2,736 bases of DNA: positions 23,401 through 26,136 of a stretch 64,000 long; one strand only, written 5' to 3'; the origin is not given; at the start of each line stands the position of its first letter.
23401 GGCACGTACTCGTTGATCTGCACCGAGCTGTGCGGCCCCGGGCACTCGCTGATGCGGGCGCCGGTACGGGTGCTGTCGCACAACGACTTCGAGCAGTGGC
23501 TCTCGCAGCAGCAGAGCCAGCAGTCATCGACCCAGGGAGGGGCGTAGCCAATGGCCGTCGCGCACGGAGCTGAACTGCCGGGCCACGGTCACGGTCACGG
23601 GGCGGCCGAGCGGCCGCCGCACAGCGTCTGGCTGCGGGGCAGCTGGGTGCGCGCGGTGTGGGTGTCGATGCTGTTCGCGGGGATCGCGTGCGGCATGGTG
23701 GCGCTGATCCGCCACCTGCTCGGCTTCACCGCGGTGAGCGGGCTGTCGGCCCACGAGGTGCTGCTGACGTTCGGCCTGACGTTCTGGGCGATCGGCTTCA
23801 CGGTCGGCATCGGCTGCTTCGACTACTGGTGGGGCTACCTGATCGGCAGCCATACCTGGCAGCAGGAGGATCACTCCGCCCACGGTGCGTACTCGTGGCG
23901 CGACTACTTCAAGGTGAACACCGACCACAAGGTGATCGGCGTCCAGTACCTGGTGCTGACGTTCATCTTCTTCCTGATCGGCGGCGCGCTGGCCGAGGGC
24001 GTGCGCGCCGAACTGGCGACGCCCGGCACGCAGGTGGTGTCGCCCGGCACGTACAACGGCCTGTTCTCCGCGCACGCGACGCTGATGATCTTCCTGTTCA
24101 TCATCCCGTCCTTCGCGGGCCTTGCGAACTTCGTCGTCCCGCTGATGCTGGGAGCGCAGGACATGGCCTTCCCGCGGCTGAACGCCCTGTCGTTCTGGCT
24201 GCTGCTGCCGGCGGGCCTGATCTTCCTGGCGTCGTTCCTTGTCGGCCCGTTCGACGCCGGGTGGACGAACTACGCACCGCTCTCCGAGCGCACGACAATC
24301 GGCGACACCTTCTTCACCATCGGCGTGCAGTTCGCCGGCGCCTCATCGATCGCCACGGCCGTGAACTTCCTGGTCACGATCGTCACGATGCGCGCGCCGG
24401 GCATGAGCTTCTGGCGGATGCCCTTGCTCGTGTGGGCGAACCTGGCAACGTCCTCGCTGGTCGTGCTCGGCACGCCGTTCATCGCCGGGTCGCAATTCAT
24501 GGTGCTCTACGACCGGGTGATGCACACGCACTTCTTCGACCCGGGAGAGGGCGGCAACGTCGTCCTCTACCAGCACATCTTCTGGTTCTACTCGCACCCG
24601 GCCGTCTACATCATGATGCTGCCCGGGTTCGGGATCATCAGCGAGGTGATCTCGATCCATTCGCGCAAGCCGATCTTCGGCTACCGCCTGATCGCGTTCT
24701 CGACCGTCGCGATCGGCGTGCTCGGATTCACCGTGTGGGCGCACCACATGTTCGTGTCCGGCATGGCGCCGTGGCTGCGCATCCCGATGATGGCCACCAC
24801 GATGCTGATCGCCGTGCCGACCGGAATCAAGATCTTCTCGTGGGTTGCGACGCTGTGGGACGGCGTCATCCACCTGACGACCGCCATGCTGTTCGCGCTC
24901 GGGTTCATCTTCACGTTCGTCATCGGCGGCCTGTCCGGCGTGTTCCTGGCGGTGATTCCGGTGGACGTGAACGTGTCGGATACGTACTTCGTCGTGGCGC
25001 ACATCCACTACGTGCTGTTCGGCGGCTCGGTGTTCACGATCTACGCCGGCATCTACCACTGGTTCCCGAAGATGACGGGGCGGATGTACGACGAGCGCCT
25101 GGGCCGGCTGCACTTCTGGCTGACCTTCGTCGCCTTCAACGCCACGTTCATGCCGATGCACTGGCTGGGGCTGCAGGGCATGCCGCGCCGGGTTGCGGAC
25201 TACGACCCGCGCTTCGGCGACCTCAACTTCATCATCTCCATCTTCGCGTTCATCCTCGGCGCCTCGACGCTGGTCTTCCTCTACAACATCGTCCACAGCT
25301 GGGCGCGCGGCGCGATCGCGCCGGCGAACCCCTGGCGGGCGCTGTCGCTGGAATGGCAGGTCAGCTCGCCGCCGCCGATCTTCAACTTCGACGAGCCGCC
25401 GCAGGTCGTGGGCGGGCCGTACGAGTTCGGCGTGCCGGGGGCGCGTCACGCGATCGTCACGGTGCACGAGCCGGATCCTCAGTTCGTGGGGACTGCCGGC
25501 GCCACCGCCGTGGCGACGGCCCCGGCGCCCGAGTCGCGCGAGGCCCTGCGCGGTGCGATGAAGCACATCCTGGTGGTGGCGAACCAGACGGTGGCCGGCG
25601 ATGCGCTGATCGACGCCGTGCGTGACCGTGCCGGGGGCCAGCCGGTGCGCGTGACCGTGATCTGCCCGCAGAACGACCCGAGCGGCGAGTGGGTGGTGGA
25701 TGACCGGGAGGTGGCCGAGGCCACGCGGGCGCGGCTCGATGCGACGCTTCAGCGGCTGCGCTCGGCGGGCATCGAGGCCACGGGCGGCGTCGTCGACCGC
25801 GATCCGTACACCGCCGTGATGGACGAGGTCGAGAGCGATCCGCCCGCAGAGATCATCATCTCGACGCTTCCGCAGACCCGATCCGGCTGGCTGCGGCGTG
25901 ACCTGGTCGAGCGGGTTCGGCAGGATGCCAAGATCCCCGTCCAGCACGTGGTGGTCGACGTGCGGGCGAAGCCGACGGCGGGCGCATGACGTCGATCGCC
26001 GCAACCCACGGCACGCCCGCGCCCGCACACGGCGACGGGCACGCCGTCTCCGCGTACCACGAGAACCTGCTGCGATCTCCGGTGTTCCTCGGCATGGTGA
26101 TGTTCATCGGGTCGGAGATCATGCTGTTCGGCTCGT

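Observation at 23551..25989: A2-type oxidase subunit I decorated with an N-terminal His-rich 2-TM extension and a C-terminal soluble USP-like domain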

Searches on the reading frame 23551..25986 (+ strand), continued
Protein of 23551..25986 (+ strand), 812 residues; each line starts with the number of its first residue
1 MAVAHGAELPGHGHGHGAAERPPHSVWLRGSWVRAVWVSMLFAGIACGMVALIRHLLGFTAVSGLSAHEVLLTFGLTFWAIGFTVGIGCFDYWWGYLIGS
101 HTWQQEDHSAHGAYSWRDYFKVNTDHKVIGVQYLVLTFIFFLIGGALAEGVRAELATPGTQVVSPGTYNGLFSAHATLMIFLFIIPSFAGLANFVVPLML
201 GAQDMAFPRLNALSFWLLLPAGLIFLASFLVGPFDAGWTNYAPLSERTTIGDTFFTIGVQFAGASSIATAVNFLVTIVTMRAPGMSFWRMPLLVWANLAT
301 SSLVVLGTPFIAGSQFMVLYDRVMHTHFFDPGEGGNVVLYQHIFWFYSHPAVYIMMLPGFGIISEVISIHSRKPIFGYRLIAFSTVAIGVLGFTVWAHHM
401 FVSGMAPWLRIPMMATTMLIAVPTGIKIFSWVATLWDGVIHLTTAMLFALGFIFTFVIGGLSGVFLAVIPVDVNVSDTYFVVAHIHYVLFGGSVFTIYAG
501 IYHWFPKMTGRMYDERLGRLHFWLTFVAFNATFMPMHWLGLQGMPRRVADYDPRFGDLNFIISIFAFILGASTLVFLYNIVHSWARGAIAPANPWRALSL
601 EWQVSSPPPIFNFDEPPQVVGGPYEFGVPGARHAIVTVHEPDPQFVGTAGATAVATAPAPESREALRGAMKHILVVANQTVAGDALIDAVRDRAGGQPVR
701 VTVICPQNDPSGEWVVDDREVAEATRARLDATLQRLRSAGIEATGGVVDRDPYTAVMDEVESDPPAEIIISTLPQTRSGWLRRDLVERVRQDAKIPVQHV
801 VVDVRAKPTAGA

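Call 53: fold_search(model_id=the predicted structure, library=pdb)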
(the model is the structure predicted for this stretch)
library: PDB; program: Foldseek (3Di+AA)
matches with E <= 10: 797; with E <= 0.001: 90
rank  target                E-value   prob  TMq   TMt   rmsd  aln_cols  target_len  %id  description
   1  2gsm_C                1.7e-33  1.00  0.58  0.87   2.9       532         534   44  Catalytic Core (Subunits I and II) of Cytochrome c oxidase from Rhodobacter sphaeroides (released 2006-10-10)
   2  8ugh_4A               2.9e-33  1.00  0.58  0.90   3.7       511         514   44  In-situ structure of typeA supercomplex with lipids in respiratory chain (composite) (released 2024-06-19)
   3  1ar1_A                4.1e-33  1.00  0.56  0.85   1.6       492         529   44  Structure at 2.7 Angstrom Resolution of the Paracoccus Denitrificans two-subunit Cytochrome C Oxidase Complexed with a (released 1998-02-11)
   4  7qhm_D                4.1e-33  1.00  0.58  0.81   3.8       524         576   46  Cytochrome bcc-aa3 supercomplex (respiratory supercomplex III2/IV2) from Corynebacterium glutamicum (stigmatellin and  (released 2022-05-18)
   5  7coh_A                5.8e-33  1.00  0.57  0.90   3.6       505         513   44  Dimeric Form of Bovine Heart Cytochrome c Oxidase in the Fully Oxidized State (released 2021-04-07)
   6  7qho_D                6.0e-33  1.00  0.57  0.80   2.1       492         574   47  Cytochrome bcc-aa3 supercomplex (respiratory supercomplex III2/IV2) from Corynebacterium glutamicum (as isolated) (released 2022-05-18)
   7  9gy6_F                6.5e-33  1.00  0.58  0.84   3.8       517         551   49  Mycobacterial cytochrome bc1:aa3 with inhibitor (released 2025-04-09)
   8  6pw1_C                7.1e-33  1.00  0.58  0.87   2.9       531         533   44  Cytochrome c Oxidase delta 16 (released 2019-11-27)
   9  3om3_A                8.3e-33  1.00  0.58  0.87   2.9       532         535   44  Catalytic core subunits (I and II) of cytochrome C oxidase from Rhodobacter sphaeroides with K362M mutation in the red (released 2011-02-02)
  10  3omi_C                1.2e-32  1.00  0.57  0.87   2.9       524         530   44  Catalytic core subunits (I and II) of cytochrome C oxidase from Rhodobacter sphaeroides with D132A mutation (released 2011-02-02)
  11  3dtu_A                1.2e-32  1.00  0.58  0.87   3.1       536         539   44  Catalytic core subunits (I and II) of cytochrome c oxidase from Rhodobacter sphaeroides complexed with deoxycholic aci (released 2008-09-16)
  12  7ate_A                1.4e-32  1.00  0.57  0.86   3.6       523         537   44  Cytochrome c oxidase structure in P-state (released 2021-12-01)
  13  9buh_Ak               2.0e-32  1.00  0.57  0.90   3.4       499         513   44  Cryo-EM structure of respiratory supercomplex I III IV (released 2025-05-21)
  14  8ugi_4A               2.2e-32  1.00  0.57  0.90   3.4       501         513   44  High resolution in-situ structure of typeA supercomplex in respiratory chain (I1III2IV1,composite) (released 2024-06-19)
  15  1m56_A                2.8e-32  1.00  0.58  0.86   3.6       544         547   43  Structure of cytochrome c oxidase from Rhodobactor sphaeroides (Wild Type) (released 2002-08-28)
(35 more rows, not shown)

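Call 66: list_cluster_members(proteins=[window:23551-25986:+, P0124, P0128, P0134, P0153, P0190, P0192, P0239, P0146, P0163])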
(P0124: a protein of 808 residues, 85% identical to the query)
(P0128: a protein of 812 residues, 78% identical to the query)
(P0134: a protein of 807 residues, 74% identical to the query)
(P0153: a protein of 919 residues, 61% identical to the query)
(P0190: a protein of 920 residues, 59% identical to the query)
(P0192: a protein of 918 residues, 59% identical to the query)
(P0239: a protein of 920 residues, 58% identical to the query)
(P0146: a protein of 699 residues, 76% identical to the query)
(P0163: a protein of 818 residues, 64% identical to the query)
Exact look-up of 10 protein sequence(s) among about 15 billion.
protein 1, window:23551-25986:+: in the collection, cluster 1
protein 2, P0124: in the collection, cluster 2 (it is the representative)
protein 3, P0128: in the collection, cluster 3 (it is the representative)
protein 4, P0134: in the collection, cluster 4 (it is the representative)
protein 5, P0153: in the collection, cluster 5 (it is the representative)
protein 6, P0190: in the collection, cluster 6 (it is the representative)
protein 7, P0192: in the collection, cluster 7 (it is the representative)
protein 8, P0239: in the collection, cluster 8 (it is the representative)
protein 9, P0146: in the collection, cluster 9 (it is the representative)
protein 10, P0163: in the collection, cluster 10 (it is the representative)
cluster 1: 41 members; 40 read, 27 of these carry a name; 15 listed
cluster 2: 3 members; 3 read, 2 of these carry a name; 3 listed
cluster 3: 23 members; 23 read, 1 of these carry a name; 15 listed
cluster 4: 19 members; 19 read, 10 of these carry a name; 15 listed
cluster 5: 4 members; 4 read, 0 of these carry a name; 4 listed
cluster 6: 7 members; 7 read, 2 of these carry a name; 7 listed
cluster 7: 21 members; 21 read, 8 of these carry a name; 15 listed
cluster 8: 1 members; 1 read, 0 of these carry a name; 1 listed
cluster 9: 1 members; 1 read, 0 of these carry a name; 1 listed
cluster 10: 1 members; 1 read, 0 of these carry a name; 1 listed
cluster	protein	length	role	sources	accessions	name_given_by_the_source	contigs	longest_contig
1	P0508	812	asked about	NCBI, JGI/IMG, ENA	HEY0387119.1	MAG TPA: cytochrome c oxidase subunit I [Gaiellales bacterium] | cytochrome c oxidase subunit 1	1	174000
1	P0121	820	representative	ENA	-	-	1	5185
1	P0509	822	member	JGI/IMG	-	cytochrome c oxidase subunit 1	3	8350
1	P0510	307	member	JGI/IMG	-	hypothetical protein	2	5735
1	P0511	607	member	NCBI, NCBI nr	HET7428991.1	MAG TPA: cbb3-type cytochrome c oxidase subunit I, partial [Gaiellales bacterium] | cbb3-type cytochrome c oxidase subunit I [Gaiellales bacterium]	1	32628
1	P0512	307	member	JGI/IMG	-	hypothetical protein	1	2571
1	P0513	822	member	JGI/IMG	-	cytochrome c oxidase subunit 1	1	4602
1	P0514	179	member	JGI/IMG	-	hypothetical protein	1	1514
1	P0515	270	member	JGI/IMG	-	hypothetical protein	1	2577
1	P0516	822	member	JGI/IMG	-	cytochrome c oxidase subunit I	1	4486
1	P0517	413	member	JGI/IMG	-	hypothetical protein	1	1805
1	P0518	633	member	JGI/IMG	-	cytochrome c oxidase subunit 1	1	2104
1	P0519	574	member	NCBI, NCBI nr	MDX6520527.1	MAG: cytochrome c oxidase subunit, partial [Gaiellales bacterium] | cytochrome c oxidase subunit [Gaiellales bacterium]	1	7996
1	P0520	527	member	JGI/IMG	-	cytochrome c oxidase subunit 1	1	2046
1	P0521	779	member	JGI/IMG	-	cytochrome c oxidase subunit 1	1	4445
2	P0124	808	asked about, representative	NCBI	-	-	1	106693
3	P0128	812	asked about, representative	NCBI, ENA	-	-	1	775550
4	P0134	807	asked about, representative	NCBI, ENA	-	-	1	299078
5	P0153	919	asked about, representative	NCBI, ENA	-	-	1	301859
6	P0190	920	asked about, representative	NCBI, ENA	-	-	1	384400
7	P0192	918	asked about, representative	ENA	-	-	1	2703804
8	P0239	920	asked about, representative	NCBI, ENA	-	-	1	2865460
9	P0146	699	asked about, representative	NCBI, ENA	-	-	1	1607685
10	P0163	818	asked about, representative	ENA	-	-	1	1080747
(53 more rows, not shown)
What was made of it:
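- Checked: The identical sequence is deposited as HEY0387119.1, in a cluster of 41 members from NCBI, JGI and ENA (call 66).
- The identical 812-aa protein is present in independent NCBI, JGI and ENA sources, in a cluster of 41 members (call 66).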

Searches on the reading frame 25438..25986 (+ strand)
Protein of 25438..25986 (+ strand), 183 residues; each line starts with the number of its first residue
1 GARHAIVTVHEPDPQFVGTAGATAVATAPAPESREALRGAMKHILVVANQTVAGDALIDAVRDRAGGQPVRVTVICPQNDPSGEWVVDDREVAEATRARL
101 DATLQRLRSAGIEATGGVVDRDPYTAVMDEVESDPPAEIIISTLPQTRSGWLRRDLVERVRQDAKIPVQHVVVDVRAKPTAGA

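Call 5: find_homologous_proteins(query=window:25438-25986:+, max_evalue=0.001)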
Query window:25438-25986:+ (183 aa): 3789 proteins with E <= 0.001 among 5082 candidates; the best 120 are listed.
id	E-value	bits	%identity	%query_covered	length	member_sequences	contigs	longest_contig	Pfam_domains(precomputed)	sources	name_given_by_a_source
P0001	5.9e-84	298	79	100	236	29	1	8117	-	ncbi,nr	ncbi:MAG TPA: hypothetical protein VN686_00660, partial [Gaiellales bacterium]|nr:hypothetical prote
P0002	2.2e-83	296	80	100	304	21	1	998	PF00115.26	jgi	jgi:hypothetical protein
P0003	4.0e-83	296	79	100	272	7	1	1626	-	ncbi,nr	ncbi:MAG TPA: hypothetical protein VNS99_02725, partial [Gaiellales bacterium]|nr:hypothetical prote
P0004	5.1e-83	295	80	100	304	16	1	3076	PF00115.26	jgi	jgi:hypothetical protein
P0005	2.9e-82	293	78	100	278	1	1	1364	-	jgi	jgi:hypothetical protein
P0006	6.3e-82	292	78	100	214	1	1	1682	-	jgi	jgi:hypothetical protein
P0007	9.7e-82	291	78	100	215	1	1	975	-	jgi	jgi:hypothetical protein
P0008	1.3e-75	271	56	75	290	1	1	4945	-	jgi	jgi:nucleotide-binding universal stress UspA family protein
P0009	1.3e-75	271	56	78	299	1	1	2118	-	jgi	jgi:hypothetical protein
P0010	3.8e-75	270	56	77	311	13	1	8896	-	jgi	jgi:hypothetical protein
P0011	4.7e-75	269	54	79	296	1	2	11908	-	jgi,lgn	jgi:hypothetical protein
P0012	1.6e-74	268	55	77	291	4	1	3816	-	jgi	jgi:GABA permease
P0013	2.0e-74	267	71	100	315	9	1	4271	PF00115.26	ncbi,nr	ncbi:MAG: cytochrome c oxidase subunit, partial [Gaiellales bacterium]|nr:cytochrome c oxidase subun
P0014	3.0e-74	267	55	77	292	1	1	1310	-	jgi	jgi:hypothetical protein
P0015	3.3e-74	267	56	78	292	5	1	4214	-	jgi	jgi:hypothetical protein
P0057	2.7e-69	251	57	75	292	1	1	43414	-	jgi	jgi:hypothetical protein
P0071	2.3e-68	248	53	76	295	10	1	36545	-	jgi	-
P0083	1.8e-67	245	54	75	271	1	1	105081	PF00582.33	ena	-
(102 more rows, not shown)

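Call 18: find_encoding_contigs(protein=P0083, flank=8000, max_places=3)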
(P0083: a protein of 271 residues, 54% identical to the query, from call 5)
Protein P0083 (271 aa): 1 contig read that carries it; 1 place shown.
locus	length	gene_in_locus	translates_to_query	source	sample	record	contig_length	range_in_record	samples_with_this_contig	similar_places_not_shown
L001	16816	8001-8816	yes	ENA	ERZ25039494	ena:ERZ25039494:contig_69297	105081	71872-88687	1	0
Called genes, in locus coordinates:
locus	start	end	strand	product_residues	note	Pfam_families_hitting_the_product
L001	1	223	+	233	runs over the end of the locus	-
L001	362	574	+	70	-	-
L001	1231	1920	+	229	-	PF08031:BBE (weak)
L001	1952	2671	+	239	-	PF00480:ROK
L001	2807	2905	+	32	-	-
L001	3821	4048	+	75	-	-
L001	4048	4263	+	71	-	PF12270:Cyt_c_ox_IV (weak)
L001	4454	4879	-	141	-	PF00571:CBS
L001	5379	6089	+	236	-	PF02790:COX2_TM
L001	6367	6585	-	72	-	-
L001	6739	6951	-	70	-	-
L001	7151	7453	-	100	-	-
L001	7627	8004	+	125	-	-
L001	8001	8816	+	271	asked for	PF00582:Usp (faint)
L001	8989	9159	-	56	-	-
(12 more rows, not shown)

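Call 21: find_encoding_contigs(protein=P0057, flank=7000, max_places=2)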
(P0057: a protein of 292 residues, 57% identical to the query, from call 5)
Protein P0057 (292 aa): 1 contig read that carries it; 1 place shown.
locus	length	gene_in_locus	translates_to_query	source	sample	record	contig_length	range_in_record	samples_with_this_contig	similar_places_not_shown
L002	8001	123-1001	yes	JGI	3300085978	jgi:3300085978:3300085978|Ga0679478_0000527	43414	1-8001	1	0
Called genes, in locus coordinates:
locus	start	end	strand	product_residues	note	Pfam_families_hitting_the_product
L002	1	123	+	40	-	?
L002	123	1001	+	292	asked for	-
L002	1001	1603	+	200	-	PF00510:COX3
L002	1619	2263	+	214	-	-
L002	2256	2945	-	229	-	PF00034:Cytochrom_C (weak), PF13442:Cytochrome_CBB3 (weak), PF13473:Cupredoxin_1 (weak), PF00127:Copper-bind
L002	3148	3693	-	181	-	PF02627:CMD (faint)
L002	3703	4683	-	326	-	PF03781:FGE-sulfatase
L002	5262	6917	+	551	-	PF01553:Acyltransferase, PF01210:NAD_Gly3P_dh_N, PF02558:ApbA (weak), PF07479:NAD_Gly3P_dh_C, PF20618:GPD_NAD_C_bact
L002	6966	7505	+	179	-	PF04542:Sigma70_r2, PF08281:Sigma70_r4_2, PF04545:Sigma70_r4 (weak)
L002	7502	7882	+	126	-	-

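Call 22: find_encoding_contigs(protein=P0071, flank=7000, max_places=2)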
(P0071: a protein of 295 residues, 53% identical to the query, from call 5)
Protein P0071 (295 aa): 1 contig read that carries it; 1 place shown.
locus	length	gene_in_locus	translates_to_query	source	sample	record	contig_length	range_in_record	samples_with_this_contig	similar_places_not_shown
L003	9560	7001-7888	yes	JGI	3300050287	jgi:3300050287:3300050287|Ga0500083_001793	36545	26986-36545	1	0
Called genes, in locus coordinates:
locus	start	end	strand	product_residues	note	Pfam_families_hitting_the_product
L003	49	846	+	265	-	PF13487:HD_5, PF01966:HD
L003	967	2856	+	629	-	-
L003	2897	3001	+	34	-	-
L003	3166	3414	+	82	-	PF12270:Cyt_c_ox_IV (weak)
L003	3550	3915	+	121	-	PF00165:HTH_AraC (faint), PF12833:HTH_18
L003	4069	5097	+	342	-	PF02790:COX2_TM, PF00116:COX2, PF00034:Cytochrom_C, PF13442:Cytochrome_CBB3 (weak)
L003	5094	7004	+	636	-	PF00115:COX1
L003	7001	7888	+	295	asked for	-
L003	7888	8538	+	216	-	PF00510:COX3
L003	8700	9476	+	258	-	PF00459:Inositol_P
